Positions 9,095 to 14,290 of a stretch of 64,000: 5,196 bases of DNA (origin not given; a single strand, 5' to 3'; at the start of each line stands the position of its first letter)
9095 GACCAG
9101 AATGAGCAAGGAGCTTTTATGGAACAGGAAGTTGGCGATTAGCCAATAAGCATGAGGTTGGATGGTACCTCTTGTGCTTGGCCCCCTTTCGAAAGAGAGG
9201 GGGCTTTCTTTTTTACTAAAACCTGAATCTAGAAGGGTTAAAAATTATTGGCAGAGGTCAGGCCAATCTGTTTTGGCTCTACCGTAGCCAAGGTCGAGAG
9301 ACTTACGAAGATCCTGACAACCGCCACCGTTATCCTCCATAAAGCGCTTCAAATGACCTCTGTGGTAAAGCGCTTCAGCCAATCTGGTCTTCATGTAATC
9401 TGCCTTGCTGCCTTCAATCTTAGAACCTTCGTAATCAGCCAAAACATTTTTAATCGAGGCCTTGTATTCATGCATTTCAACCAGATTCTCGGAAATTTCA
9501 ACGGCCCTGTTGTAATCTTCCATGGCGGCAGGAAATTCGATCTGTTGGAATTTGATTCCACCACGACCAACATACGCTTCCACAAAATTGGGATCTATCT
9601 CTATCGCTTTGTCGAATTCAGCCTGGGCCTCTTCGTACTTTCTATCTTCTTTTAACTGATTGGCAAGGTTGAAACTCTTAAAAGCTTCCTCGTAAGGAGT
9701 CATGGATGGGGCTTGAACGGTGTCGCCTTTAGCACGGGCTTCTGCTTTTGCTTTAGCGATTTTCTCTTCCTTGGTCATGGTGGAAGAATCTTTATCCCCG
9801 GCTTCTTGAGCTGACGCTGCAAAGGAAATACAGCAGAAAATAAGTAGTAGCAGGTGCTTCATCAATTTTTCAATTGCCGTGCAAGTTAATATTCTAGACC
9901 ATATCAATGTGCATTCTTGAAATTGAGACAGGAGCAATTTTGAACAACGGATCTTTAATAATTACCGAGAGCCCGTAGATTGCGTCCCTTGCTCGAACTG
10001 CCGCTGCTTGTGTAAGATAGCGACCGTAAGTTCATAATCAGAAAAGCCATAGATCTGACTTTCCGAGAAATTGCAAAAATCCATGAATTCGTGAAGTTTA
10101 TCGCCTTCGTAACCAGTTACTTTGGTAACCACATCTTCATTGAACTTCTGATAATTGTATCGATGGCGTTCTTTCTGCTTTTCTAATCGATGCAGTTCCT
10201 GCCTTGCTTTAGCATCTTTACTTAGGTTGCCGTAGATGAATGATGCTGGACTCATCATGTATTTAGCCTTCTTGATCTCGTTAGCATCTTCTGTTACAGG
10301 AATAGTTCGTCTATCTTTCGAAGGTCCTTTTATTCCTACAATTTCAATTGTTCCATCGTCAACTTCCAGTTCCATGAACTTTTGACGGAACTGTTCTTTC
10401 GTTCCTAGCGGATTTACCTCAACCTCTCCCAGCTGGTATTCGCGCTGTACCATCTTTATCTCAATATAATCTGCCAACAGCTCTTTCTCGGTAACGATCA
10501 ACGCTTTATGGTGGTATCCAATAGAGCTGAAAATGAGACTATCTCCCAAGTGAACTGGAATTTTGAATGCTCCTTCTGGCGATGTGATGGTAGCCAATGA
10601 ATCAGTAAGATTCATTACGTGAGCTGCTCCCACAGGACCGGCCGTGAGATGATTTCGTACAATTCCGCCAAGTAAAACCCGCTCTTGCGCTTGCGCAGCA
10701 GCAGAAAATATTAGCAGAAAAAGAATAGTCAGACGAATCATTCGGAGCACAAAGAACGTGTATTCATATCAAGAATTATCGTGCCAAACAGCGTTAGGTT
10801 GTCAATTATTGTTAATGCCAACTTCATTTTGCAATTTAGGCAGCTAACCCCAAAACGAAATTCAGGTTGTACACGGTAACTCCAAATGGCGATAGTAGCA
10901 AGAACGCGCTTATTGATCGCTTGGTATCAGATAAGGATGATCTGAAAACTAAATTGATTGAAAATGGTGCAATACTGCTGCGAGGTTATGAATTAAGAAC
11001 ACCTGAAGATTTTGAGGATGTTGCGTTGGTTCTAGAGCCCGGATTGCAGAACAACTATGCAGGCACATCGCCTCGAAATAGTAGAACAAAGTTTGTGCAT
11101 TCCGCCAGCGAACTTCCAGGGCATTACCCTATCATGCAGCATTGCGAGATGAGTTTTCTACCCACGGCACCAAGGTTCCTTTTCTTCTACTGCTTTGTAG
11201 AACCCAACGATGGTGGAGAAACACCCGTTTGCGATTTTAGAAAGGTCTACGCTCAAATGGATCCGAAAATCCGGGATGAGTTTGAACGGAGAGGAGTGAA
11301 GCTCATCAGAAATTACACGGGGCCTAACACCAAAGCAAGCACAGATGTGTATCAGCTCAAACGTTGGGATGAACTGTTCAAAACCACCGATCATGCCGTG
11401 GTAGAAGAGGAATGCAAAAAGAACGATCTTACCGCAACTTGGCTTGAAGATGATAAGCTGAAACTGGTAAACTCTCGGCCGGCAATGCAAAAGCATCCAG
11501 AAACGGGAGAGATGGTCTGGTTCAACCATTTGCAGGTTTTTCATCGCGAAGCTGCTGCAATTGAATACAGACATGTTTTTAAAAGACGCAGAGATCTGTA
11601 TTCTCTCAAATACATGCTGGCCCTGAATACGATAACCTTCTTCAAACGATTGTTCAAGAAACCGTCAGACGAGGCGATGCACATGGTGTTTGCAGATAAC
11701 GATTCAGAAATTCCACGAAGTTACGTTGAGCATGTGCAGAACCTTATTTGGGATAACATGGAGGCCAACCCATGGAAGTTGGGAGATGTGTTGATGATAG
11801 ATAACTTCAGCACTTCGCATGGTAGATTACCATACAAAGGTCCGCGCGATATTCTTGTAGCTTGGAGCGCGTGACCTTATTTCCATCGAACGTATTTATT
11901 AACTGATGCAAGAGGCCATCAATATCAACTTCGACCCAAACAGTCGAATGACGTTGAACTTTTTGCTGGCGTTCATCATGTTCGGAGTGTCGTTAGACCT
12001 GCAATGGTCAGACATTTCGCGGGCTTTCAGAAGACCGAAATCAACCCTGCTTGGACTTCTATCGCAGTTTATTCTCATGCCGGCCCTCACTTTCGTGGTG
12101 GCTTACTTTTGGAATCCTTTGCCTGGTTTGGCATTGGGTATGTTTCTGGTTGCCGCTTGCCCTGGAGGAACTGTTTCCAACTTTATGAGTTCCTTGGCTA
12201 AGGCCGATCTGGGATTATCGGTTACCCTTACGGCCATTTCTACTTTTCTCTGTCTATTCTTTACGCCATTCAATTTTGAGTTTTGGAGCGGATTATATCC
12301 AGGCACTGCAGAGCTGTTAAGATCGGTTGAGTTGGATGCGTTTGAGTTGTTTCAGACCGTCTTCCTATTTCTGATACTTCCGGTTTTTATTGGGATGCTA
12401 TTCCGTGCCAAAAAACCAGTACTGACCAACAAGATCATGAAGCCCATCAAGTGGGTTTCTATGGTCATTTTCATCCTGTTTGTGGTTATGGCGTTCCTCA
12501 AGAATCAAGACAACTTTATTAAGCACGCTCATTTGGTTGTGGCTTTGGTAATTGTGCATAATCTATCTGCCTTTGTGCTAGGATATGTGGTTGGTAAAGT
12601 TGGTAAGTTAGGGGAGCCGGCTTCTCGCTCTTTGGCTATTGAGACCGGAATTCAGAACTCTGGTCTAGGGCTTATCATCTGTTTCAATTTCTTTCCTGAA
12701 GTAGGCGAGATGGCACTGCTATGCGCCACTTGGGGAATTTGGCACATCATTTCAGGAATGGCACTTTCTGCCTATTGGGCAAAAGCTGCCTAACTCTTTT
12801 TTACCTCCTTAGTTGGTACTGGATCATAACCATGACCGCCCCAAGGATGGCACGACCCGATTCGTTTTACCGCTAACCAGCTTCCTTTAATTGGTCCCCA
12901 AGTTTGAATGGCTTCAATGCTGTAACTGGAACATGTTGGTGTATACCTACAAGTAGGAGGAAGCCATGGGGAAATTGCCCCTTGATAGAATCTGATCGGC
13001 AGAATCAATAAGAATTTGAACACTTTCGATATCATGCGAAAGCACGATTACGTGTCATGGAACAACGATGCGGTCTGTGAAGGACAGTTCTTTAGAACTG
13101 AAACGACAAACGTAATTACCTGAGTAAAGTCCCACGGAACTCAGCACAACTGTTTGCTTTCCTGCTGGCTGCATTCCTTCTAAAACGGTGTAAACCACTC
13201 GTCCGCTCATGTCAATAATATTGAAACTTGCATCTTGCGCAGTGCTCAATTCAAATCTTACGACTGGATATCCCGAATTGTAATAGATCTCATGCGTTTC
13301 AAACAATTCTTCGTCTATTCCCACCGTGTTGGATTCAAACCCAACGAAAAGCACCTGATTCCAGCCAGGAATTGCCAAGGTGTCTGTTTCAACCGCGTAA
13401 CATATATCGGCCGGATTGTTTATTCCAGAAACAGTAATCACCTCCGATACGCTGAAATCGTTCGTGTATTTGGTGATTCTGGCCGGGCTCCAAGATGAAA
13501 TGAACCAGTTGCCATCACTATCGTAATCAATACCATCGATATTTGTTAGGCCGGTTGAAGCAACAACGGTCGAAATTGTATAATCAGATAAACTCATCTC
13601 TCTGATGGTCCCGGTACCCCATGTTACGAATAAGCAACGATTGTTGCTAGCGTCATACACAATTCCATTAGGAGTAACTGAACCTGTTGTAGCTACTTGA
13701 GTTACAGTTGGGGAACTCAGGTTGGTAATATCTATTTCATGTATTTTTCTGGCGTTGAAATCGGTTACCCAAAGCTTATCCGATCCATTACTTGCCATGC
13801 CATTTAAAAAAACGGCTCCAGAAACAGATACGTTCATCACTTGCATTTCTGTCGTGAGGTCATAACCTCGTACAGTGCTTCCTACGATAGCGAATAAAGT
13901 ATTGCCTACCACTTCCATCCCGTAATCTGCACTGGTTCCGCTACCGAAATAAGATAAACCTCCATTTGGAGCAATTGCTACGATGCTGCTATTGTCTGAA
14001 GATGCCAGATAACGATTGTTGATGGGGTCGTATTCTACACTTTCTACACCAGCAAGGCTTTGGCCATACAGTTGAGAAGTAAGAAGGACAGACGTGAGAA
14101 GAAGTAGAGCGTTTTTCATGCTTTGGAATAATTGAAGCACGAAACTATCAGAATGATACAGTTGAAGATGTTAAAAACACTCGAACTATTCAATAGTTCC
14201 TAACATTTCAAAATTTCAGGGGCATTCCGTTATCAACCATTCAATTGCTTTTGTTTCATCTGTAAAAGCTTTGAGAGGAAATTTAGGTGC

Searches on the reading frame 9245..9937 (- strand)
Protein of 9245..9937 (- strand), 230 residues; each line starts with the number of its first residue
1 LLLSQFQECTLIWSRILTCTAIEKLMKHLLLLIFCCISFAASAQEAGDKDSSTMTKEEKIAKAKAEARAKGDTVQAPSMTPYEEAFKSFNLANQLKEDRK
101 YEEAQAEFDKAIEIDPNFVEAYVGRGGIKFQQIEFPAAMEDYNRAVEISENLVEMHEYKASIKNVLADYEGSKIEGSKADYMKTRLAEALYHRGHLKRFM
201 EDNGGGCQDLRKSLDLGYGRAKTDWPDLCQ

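Call 71: search_protein_families(library=pfam, proteins=[window:9245-9937:-])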
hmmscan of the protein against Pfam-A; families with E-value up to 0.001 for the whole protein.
window:9245-9937:- (230 aa): 10 families
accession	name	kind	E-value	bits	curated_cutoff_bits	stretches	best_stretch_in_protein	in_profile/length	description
PF13414.12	TPR_11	-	7.8e-11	41.9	26.8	1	100-131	9-40/42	TPR repeat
PF00515.34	TPR_1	-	2.9e-10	40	27.8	1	89-118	5-34/34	Tetratricopeptide repeat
PF07719.23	TPR_2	-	9.2e-09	35.2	27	1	89-117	5-33/34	Tetratricopeptide repeat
PF13181.12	TPR_8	-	1.6e-08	34.5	25.7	0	90-117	6-33/34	Tetratricopeptide repeat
PF13431.12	TPR_17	-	1.2e-05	25.7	24.4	0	108-126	2-20/34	Tetratricopeptide repeat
PF13432.12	TPR_16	-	1.9e-05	25.5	32.7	1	90-149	2-61/65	Tetratricopeptide repeat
PF10516.15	SHNi-TPR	-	3.2e-05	23.8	21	0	135-154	17-36/38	SHNi-TPR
PF14559.12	TPR_19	-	0.00021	22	25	0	97-140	3-46/68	Tetratricopeptide repeat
PF13424.12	TPR_12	-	0.00029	21.4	30.1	0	90-150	8-76/77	Tetratricopeptide repeat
PF13428.12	TPR_14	-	0.00046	21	23.5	0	91-124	7-40/44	Tetratricopeptide repeat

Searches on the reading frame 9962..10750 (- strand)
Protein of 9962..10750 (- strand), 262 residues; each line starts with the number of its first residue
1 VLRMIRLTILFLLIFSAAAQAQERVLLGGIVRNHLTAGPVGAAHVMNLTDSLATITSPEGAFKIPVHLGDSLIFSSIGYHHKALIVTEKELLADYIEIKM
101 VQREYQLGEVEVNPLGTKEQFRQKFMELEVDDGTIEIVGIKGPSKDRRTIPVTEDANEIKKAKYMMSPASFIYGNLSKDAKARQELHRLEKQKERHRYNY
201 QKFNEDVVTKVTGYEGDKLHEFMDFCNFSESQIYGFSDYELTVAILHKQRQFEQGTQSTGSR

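Call 71: search_protein_families(library=pfam, proteins=[window:9962-10750:-])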
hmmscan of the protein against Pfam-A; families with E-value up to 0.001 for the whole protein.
window:9962-10750:- (262 aa): 1 family
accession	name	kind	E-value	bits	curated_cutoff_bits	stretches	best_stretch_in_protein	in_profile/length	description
PF13715.12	CarbopepD_reg_2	-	0.00011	22.5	32.2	1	29-112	3-88/88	CarboxypepD_reg-like domain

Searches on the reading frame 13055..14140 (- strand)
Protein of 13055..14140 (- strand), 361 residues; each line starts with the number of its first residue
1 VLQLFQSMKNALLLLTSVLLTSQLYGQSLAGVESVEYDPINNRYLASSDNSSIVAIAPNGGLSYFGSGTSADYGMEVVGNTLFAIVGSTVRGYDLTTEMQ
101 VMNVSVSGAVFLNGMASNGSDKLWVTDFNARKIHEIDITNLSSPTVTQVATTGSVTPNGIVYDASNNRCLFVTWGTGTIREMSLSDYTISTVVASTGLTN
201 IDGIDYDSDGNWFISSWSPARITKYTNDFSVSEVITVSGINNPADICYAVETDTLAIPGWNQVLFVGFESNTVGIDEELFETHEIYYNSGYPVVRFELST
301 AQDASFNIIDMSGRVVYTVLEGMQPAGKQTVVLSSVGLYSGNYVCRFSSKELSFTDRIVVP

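Call 71: search_protein_families(library=pfam, proteins=[window:13055-14140:-])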
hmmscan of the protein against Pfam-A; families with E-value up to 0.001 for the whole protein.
window:13055-14140:- (361 aa): 1 family
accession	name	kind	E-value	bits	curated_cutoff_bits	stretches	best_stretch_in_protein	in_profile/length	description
PF08450.18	SGL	-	5.1e-06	26.7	26.3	0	197-255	182-240/246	SMP-30/Gluconolactonase/LRE-like region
